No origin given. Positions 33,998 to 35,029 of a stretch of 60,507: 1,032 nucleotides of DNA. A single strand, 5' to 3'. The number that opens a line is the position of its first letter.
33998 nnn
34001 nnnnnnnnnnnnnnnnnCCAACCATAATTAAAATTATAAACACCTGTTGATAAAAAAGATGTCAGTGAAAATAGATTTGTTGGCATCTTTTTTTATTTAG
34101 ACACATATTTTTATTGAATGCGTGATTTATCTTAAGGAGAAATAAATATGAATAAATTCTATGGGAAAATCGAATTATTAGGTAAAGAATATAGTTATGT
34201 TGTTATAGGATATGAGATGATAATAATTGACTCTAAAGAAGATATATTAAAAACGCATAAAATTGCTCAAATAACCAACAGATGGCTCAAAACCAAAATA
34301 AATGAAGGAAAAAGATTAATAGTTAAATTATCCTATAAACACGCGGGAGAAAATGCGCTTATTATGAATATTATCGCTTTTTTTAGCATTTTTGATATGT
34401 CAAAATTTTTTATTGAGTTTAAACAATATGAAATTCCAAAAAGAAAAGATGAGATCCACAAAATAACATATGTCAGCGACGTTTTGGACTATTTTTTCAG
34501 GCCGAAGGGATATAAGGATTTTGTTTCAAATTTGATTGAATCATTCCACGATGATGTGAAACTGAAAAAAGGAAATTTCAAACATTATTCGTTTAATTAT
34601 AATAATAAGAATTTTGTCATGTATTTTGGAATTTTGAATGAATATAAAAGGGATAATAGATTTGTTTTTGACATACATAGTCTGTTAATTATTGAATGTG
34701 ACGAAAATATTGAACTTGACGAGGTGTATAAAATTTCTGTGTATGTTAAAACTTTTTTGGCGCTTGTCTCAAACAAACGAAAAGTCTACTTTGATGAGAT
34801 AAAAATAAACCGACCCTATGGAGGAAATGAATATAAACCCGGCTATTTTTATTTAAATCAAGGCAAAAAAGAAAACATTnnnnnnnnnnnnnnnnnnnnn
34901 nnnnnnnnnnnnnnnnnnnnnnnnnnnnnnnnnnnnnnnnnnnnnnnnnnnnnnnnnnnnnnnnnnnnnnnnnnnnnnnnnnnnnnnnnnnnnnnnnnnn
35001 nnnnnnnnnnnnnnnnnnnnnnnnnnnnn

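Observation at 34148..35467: Orphan AT-rich gene with a C-terminal HEPN RNxxxH motif between secA and corC (ApeA-like single-gene defence candidate)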

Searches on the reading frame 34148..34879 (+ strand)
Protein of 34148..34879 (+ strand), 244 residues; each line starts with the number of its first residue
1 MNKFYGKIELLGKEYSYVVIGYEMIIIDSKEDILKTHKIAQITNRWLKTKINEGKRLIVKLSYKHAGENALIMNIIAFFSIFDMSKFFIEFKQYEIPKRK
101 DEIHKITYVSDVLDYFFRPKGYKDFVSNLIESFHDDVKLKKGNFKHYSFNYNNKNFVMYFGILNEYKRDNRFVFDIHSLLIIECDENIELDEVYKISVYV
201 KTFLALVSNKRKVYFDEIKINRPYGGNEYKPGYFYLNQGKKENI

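Call 67: search_protein_families(library=pfam, proteins=[window:34148-34879:+], max_evalue=10)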
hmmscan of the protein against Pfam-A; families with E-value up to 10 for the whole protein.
window:34148-34879:+ (244 aa): 0 families
